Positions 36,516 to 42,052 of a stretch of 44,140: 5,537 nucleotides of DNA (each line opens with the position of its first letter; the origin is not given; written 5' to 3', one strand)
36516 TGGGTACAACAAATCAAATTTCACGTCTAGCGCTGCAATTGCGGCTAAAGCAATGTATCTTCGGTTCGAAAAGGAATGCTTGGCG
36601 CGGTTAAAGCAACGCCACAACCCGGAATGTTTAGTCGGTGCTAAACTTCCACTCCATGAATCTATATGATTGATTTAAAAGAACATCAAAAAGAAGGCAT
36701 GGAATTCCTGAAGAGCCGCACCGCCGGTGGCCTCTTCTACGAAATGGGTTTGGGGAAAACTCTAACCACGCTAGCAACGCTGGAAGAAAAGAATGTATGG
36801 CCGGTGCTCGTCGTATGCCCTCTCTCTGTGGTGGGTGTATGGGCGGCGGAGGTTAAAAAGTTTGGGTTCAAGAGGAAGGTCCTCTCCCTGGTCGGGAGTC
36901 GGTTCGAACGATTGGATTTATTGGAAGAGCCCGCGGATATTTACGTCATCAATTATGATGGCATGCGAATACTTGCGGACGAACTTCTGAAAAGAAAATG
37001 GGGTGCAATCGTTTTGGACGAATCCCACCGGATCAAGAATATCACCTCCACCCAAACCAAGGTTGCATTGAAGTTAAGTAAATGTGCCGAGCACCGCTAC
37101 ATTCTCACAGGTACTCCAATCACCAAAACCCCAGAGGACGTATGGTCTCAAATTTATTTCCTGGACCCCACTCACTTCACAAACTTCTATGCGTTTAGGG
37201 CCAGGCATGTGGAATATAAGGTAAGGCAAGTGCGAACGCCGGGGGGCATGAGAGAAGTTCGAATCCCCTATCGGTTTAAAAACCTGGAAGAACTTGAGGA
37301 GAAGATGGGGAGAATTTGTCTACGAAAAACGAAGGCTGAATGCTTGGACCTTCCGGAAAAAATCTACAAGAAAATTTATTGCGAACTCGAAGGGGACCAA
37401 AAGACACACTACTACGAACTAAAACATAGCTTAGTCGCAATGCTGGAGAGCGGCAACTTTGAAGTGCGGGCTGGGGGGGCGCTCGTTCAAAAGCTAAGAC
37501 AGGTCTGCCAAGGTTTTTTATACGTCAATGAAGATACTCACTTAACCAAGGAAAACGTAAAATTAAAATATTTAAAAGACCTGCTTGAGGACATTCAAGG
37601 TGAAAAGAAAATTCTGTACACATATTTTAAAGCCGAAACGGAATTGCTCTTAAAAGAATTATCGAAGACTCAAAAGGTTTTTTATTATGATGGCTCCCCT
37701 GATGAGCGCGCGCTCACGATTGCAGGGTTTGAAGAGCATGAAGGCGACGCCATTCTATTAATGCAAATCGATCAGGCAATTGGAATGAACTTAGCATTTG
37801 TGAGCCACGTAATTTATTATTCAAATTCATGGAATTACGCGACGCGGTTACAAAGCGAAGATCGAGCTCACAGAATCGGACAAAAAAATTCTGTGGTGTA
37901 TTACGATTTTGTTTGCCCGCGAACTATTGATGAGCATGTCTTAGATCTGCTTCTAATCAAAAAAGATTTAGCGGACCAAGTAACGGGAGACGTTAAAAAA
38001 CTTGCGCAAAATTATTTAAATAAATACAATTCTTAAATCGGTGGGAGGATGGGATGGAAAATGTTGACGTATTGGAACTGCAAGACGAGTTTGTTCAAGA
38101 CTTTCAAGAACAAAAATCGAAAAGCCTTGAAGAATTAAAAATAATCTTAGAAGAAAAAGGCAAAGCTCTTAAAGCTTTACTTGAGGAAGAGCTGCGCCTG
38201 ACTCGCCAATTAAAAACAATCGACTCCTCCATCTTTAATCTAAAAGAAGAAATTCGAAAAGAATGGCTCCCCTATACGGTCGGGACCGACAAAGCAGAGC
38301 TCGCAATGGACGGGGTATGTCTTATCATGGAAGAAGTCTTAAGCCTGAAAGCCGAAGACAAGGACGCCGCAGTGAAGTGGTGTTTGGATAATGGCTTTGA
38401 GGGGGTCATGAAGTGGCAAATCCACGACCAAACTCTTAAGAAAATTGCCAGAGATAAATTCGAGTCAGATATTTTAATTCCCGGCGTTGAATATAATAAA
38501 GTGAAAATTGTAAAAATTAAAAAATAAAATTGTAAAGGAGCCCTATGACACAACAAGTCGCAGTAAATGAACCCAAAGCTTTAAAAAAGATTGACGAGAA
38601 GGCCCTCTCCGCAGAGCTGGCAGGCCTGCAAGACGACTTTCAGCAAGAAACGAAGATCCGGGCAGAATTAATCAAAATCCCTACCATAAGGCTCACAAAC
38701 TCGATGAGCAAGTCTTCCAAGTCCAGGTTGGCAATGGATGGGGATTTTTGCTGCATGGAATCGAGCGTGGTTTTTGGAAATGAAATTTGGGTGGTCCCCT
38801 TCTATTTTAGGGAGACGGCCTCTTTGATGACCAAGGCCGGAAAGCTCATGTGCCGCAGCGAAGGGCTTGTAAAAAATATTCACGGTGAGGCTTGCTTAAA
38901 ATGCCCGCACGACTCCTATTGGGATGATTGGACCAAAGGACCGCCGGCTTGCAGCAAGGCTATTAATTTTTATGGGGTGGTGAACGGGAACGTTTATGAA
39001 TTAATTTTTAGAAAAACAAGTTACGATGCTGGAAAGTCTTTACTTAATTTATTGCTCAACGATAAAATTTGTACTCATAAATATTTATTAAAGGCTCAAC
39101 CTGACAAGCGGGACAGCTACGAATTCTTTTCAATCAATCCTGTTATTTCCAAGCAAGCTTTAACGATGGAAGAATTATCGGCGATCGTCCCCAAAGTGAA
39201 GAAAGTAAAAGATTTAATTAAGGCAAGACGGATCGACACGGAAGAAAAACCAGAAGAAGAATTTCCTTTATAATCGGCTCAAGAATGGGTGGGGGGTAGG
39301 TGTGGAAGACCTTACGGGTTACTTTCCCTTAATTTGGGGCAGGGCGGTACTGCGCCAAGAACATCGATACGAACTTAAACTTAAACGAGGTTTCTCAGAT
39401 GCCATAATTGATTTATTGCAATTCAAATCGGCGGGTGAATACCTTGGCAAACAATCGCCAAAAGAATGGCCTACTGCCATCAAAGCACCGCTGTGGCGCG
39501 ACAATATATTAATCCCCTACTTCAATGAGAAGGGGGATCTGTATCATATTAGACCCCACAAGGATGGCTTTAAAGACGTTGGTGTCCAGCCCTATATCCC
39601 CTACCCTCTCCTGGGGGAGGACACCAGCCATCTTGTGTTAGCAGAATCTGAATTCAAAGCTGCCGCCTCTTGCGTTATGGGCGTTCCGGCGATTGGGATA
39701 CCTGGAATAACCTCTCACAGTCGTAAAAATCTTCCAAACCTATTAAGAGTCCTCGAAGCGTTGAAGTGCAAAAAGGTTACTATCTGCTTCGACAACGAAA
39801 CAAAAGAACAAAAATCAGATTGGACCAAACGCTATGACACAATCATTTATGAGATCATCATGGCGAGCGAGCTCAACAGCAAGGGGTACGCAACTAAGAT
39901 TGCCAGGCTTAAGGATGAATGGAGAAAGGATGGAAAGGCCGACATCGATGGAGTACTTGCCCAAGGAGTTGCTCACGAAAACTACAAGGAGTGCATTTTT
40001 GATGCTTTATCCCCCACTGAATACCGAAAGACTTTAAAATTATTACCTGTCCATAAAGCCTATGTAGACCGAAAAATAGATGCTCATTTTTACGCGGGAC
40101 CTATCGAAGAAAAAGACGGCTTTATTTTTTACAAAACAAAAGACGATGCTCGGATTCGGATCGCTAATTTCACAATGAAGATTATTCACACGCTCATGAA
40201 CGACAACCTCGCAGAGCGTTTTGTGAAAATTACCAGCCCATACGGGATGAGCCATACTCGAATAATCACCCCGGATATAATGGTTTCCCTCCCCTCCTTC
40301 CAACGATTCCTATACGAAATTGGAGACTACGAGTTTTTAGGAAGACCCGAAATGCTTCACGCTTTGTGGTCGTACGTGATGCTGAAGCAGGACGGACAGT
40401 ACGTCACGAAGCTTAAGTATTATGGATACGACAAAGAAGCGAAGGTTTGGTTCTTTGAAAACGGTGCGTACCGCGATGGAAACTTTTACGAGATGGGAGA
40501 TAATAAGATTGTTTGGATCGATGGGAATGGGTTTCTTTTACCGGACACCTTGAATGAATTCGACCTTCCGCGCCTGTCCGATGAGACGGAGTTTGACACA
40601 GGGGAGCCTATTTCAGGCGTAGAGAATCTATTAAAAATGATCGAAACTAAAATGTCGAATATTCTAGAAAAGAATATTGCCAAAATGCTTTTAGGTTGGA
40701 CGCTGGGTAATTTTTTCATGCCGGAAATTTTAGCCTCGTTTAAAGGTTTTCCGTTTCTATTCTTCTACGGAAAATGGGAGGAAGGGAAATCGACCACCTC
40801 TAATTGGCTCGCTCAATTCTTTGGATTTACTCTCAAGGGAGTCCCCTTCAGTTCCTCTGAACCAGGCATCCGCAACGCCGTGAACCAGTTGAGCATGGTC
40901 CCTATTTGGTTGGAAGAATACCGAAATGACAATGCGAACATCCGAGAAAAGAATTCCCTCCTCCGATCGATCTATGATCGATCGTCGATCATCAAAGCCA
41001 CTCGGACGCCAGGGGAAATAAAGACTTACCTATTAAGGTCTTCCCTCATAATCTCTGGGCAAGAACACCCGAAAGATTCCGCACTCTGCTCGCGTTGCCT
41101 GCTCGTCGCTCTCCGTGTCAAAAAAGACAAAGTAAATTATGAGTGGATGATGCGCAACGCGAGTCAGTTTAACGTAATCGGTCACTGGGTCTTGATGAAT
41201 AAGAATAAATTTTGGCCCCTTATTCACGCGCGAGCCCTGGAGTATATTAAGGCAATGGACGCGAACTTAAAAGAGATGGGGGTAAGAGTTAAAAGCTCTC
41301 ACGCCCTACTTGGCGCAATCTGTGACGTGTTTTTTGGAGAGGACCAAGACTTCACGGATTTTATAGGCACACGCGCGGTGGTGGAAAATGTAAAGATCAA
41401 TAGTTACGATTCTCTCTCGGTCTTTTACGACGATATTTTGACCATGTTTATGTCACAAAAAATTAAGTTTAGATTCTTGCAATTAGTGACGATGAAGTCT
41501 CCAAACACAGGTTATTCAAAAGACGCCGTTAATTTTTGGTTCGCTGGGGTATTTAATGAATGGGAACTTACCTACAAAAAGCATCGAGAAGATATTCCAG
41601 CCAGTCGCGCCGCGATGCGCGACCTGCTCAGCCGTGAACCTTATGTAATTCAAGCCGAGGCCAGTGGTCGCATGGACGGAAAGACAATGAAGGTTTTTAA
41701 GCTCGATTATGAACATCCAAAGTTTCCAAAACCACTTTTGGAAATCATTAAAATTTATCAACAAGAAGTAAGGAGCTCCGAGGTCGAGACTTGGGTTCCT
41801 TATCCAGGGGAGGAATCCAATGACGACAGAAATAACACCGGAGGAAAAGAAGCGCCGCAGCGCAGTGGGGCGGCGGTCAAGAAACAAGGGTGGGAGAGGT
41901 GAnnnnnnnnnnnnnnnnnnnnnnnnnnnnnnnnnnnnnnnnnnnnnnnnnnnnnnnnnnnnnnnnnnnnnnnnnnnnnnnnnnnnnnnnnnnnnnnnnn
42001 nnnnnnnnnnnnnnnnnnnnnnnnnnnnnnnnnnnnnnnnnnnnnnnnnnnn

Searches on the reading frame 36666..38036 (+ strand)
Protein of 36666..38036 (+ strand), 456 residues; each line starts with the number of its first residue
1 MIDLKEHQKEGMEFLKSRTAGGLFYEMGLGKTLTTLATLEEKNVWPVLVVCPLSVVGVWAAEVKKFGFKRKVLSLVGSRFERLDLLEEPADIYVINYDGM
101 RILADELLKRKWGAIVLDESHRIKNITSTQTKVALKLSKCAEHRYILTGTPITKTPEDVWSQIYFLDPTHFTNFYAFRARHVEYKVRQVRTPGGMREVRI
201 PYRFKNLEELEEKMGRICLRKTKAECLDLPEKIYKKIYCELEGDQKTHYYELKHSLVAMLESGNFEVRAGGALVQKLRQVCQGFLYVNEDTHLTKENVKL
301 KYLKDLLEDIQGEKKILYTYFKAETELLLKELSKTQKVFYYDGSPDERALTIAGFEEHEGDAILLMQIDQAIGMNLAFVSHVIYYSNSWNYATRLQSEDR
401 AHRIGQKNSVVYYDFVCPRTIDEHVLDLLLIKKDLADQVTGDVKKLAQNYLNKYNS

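Call 13: search_protein_families(library=pfam, proteins=[window:36666-38036:+], max_evalue=0.01)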
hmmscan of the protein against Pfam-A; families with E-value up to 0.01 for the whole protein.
window:36666-38036:+ (456 aa): 5 families
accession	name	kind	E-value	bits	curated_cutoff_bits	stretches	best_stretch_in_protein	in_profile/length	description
PF00176.29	SNF2-rel_dom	-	2.1e-39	135.8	24.9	1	7-281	1-285/290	SNF2-related domain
PF00271.37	Helicase_C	-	1.4e-10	41.8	23.5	1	299-405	2-110/110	Helicase conserved C-terminal domain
PF04851.21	ResIII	-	3.7e-06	27.4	22.5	1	4-151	4-162/164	Type III restriction enzyme, res subunit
PF00270.35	DEAD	-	0.0012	19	26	1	27-158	23-166/167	DEAD/DEAH box helicase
PF25453.1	DUF7898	-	0.0076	17.1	27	0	13-51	10-46/80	Domain of unknown function (DUF7898)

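Call 14: search_protein_families(library=phrogs, proteins=[window:36666-38036:+], max_evalue=0.001)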
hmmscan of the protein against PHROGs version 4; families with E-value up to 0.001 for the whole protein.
window:36666-38036:+ (456 aa): 9 families
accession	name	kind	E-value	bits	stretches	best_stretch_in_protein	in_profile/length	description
phrog_62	-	DNA, RNA and nucleotide metabolism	1.1e-123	415.3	1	2-446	695-1139/1881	DNA helicase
phrog_29996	-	unknown function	1.2e-32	114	1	4-438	724-1162/1189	-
phrog_16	-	DNA, RNA and nucleotide metabolism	2.2e-14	53.7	1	1-427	270-612/986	DNA helicase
phrog_11801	-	other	2.9e-11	42.3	1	146-261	1103-1229/2269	DNA methyltransferase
phrog_24008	-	DNA, RNA and nucleotide metabolism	1.5e-09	37.3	1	3-209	480-686/1006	helicase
phrog_23807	-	unknown function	8.9e-07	28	0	301-414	518-643/1053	-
phrog_21391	-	DNA, RNA and nucleotide metabolism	1.4e-06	26.8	1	112-172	1038-1100/2021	DNA helicase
phrog_1685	-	unknown function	3.2e-06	25.6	0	8-66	835-897/2278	-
phrog_11354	-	unknown function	0.00024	21.8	1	372-435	36-100/116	-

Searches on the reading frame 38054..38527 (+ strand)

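Call 33: search_protein_families(library=pfam, proteins=[window:38054-38527:+], max_evalue=0.1)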
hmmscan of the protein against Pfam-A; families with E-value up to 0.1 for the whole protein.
window:38054-38527:+ (157 aa): 2 families
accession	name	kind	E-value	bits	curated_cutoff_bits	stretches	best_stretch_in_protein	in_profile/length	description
PF23984.1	DUF7307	-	1.7e-07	31.6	27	1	36-143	6-113/129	Pam3 gp33-like protein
PF14992.11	TMCO5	-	0.0011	18.8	32.2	1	7-71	34-96/280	TMCO5 family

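Call 56: search_protein_families(library=ncbifam, proteins=[window:38054-38527:+], max_evalue=0.1)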
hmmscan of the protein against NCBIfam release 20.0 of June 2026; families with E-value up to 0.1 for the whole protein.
window:38054-38527:+ (157 aa): 0 families

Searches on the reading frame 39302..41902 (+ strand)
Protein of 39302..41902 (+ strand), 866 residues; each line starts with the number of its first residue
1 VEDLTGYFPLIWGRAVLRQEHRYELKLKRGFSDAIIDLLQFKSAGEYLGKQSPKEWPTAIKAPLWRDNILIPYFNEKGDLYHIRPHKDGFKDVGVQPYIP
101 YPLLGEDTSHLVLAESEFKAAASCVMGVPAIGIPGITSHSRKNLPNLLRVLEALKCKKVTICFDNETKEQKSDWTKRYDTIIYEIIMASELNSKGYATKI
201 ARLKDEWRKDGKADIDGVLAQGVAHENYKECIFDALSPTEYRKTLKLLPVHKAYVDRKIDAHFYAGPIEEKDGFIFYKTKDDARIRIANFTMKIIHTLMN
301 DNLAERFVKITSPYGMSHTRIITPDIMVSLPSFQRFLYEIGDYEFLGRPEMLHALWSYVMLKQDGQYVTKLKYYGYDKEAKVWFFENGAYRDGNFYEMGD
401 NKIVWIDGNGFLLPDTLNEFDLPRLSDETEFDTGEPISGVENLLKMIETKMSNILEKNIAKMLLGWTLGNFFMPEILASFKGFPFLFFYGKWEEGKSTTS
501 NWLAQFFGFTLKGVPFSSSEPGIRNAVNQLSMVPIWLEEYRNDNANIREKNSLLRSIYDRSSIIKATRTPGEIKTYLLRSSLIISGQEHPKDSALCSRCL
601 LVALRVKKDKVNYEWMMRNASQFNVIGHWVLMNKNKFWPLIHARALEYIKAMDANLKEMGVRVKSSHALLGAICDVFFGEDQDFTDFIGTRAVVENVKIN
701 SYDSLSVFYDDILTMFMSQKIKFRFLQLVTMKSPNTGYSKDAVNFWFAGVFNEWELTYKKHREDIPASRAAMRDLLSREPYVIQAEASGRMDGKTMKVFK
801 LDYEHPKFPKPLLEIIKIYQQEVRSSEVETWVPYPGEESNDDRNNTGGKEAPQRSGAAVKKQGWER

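Call 13: search_protein_families(library=pfam, proteins=[window:39302-41902:+], max_evalue=0.01)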
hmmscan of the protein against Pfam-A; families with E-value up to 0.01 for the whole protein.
window:39302-41902:+ (866 aa): 1 family
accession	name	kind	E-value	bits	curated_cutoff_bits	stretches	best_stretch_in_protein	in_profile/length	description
PF12965.13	DUF3854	-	2.8e-06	27.7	23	1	111-172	13-85/130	Domain of unknown function (DUF3854)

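Call 14: search_protein_families(library=phrogs, proteins=[window:39302-41902:+], max_evalue=0.001)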
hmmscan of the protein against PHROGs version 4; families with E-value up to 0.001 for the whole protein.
window:39302-41902:+ (866 aa): 1 family
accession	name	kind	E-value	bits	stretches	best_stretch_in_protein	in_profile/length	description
phrog_1139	-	DNA, RNA and nucleotide metabolism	2.5e-10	40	1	464-588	525-657/895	DNA primase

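Call 44: search_solved_structures(query=window:39302-41902:+, max_evalue=0.01)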
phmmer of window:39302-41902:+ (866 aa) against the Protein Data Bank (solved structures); distinct sequences matched with E-value up to 0.01: 0.

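Call 52: find_homologous_proteins(query=window:39302-41902:+)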
Query window:39302-41902:+ (866 aa): 96 proteins with E <= 0.001 among 5912 candidates.
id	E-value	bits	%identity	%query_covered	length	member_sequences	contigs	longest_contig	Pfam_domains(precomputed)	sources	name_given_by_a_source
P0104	0.0e+0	2024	100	100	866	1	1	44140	PF12965.14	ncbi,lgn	-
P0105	5.5e-240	817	46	98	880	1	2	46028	-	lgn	-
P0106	1.5e-237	809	45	94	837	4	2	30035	PF12965.14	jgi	-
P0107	3.2e-227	775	44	94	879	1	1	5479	-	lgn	-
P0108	2.0e-226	772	46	94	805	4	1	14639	-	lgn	-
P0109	8.0e-225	767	46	93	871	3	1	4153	-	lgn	-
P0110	2.0e-223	762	44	93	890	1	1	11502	PF12965.14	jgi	jgi:DNA primase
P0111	1.7e-222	759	43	94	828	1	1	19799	PF12965.14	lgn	-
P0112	3.9e-216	738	44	93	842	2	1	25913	-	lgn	-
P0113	2.4e-215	736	44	93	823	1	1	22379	-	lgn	-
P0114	5.6e-213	728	45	85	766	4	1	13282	-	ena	-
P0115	7.9e-209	714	43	94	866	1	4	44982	-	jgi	-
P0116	2.2e-208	712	43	94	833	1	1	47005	-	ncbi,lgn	-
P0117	3.3e-208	712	44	94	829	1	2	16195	-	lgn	-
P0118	5.1e-206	705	43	93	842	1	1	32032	PF12965.14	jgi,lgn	jgi:DNA primase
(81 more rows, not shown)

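Call 56: search_protein_families(library=ncbifam, proteins=[window:39302-41902:+], max_evalue=0.1)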
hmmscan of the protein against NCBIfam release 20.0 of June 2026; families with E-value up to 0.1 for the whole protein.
window:39302-41902:+ (866 aa): 0 families

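Call 69: predict_structure(alignment_id=A3)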
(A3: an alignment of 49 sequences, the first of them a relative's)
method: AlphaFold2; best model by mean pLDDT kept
length: 866 residues; sequences in the alignment: 49
mean_pLDDT: 89.0   pTM: 0.75
mean pLDDT of the five models: 89.0, 88.9, 88.0, 87.8, 86.9
residues with pLDDT >= 90: 606; 70-90: 201; 50-70: 20; < 50: 39
segments of 3 or more residues with pLDDT < 50: 828-866
pLDDT, mean of each block of 10 residues (from residue 1): 85 95 97 98 92 84 93 95 92 91 95 97 98 94 95 97 84 84 97 97 94 96 98 97 92 94 95 96 96 93 89 94 95 97 96 96 90 94 97 95 91 91 90 75 95 96 98 96 94 92 96 91 91 95 89 91 76 77 92 89 90 95 96 97 97 88 95 97 95 85 80 91 92 78 92 85 68 84 86 90 89 92 60 38 36 38 36
secondary structure, 60 per line:
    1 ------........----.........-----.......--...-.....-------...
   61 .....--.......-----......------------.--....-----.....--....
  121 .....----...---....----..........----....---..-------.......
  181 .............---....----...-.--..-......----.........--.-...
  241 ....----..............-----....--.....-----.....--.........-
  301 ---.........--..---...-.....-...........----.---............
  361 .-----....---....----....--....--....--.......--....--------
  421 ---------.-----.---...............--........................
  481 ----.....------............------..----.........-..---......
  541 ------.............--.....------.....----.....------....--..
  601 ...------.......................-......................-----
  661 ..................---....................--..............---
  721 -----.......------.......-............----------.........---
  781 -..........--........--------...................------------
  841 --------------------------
elements in order (helices of 4 or more, strands of 3 or more residues): H7-14 H19-27 H33-39 E42-44 H46-50 H58-65 E68-74 E80-85 H101-104 E110-114 H117-125 E130-132 H136-139 H144-153 E158-161 H174-193 E197-200 H215-220 H225-233 H238-244 H249-262 E268-271 E274-278 E284-288 E291-299 E304-312 E320-322 H324-328 H330-340 H349-361 E367-370 E374-377 E382-385 E388-391 E394-397 E403-406 E409-412 H440-454 H457-480 E485-489 H496-507 H520-528 E535-540 H547-559 E562-566 E573-577 E582-586 H593-596 E599-603 H610-632 H634-655 H661-678 H682-701 H704-717 E726-732 E739-745 H747-758 H769-777 E782-791 E794-801 H810-828

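Call 71: fold_search(model_id=the predicted structure, library=pdb)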
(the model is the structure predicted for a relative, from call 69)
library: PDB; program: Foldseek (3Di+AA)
matches with E <= 10: 881; with E <= 0.001: 89
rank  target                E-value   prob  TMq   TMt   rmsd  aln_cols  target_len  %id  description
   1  5dgk_B                4.3e-15  1.00  0.39  0.61   7.6       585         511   13  SCCmec type IV Cch - active helicase (released 2016-08-24)
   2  5dgk_A                8.7e-15  1.00  0.40  0.60   7.7       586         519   13  SCCmec type IV Cch - active helicase (released 2016-08-24)
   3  8tch_B                1.4e-10  1.00  0.39  0.62   6.9       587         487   12  Initiation of replication protein with helicase activity encoded by Pathogenicity Island SaPIBov1 (released 2024-07-03)
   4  8tch_A                2.4e-10  1.00  0.38  0.61   8.6       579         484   12  Initiation of replication protein with helicase activity encoded by Pathogenicity Island SaPIBov1 (released 2024-07-03)
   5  8ouw_6                7.7e-06  1.00  0.19  0.22  14.1       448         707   11  Cryo-EM structure of CMG helicase bound to TIM-1/TIPN-1 and homodimeric DNSN-1 on fork DNA (Caenorhabditis elegans) (released 2023-08-16)
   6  7w1y_6                8.1e-06  1.00  0.19  0.22  14.9       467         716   10  Human MCM double hexamer bound to natural DNA duplex (polyAT/polyTA) (released 2023-02-08)
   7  8wvz_A                1.2e-05  1.00  0.28  0.36  14.5       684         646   10  Structure of ADP-Form AsfvPrimPol Hexamer (released 2024-10-30)
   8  8s0a_2                1.2e-05  1.00  0.21  0.24  21.5       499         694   11  H. sapiens MCM2-7 hexamer bound to double stranded DNA (released 2024-10-02)
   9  8ww7_H                1.3e-05  1.00  0.26  0.26  18.0       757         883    9  Structure of AMPPNP-Form AsfvPrimPol Dodecamer (released 2025-04-30)
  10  5v8f_3                1.4e-05  1.00  0.20  0.25  13.3       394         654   10  Structural basis of MCM2-7 replicative helicase loading by ORC-Cdc6 and Cdt1 (released 2017-05-10)
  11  8ouw_3                1.8e-05  1.00  0.22  0.29  19.0       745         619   10  Cryo-EM structure of CMG helicase bound to TIM-1/TIPN-1 and homodimeric DNSN-1 on fork DNA (Caenorhabditis elegans) (released 2023-08-16)
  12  6k9c_B                2.8e-05  1.00  0.21  0.39  16.4       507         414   11  The apo structure of NrS-1 C terminal region (305-718) (released 2020-04-08)
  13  7ola_D                2.9e-05  1.00  0.21  0.41   9.2       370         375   11  Structure of Primase-Helicase in SaPI5 (released 2022-07-13)
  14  8xgc_5                3.1e-05  1.00  0.21  0.25  14.8       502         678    8  Structure of yeast replisome associated with FACT and histone hexamer, Composite map (released 2024-02-14)
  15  7w1y_E                3.2e-05  1.00  0.18  0.21  16.9       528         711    9  Human MCM double hexamer bound to natural DNA duplex (polyAT/polyTA) (released 2023-02-08)
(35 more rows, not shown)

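Call 82: search_solved_structures(query=A3, max_evalue=1, show_alignments=0)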
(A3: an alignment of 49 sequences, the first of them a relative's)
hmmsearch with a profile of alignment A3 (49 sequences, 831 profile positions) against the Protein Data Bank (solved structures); distinct sequences matched with E-value up to 1: 3.
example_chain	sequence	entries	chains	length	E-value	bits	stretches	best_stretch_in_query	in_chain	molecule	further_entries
7tbv_A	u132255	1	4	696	0.22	12.7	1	486-509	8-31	Pentafunctional AROM polypeptide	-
7u5s_A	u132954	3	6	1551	0.41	11.8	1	486-509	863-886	Pentafunctional AROM polypeptide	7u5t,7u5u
7u5l_A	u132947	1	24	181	0.98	10.6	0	252-323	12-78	Ferritin heavy chain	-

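Call 84: search_dna_similar(query=window:39302-41902:+, collection=phages, mode=protein, max_rows=15)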
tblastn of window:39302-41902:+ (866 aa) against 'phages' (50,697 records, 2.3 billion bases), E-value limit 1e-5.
Records with a match: 15; places in all: 15; records where one place covers at least 80% of the query: 0.
Best place of each record, by identity: <60% 15.
By first word of the organism name: Porphyromonas 7; Vibrio 3; Bacteriophage 2; Microcystis 2; Salmonella 1.
By host as written in the record: - 5; Microcystis sp. 2; Salmonella enterica subsp. enterica serovar Typhimurium ATCC 14028 1; Porphyromonas gingivalis SJD11 1; Porphyromonas gingivalis Kyudai-3 1; Porphyromonas gingivalis F0568 1; Porphyromonas gingivalis D83T3 1; Porphyromonas gingivalis KCOM 2803 1; and 2 more.
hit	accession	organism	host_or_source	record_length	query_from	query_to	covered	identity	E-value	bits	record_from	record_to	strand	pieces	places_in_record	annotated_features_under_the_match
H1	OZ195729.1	Vibrio phage D69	Seawater and oysters mix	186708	268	815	63%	25.3%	9e-23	111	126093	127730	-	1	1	hypothetical protein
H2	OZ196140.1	Vibrio phage D181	Seawater and oysters mix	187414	268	815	63%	25.3%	9e-23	111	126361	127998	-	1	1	hypothetical protein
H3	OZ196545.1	Vibrio phage D148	Seawater and oysters mix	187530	268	815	63%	25.3%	9e-23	111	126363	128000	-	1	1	hypothetical protein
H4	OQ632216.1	Salmonella phage Arash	Salmonella enterica subsp. enterica ...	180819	234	671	51%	25.5%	3e-18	97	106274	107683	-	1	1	DNA primase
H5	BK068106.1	Porphyromonas phage phage025a_SJD11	Porphyromonas gingivalis SJD11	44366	273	664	45%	22.5%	3e-6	57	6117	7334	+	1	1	DNA primase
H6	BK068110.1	Porphyromonas phage phage029a_Kyudai3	Porphyromonas gingivalis Kyudai-3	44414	273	664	45%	22.5%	4e-6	57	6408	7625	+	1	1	DNA primase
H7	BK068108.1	Porphyromonas phage phage027a_F0568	Porphyromonas gingivalis F0568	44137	273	664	45%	22.5%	5e-6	57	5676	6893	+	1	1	DNA primase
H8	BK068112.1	Porphyromonas phage phage031a_D83T3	Porphyromonas gingivalis D83T3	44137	273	664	45%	22.5%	5e-6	57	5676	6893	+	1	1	DNA primase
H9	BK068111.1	Porphyromonas phage phage030a_KCOM2803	Porphyromonas gingivalis KCOM 2803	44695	273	664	45%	22.5%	5e-6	57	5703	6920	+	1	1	DNA primase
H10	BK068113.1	Porphyromonas phage phage032a_KCOM2801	Porphyromonas gingivalis KCOM 2801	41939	273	664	45%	22.5%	5e-6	57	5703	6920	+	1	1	DNA primase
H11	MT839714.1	Bacteriophage sp.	human fecal samples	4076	281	643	42%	23.9%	2e-13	81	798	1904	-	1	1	record has no annotation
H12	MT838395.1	Bacteriophage sp.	human fecal samples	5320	286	614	38%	25.9%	3e-14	83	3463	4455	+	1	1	record has no annotation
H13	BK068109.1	Porphyromonas phage phage028a_KCOM2799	Porphyromonas gingivalis KCOM 2799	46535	273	624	41%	22.9%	4e-6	57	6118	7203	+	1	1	DNA primase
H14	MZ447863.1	Microcystis phage Mea-Yong924-1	Microcystis sp.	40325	287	602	36%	23.8%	2e-9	67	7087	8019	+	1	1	primase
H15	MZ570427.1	Microcystis phage Mae-Yong924-2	Microcystis sp.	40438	287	602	36%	23.8%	2e-9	67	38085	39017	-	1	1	active helicase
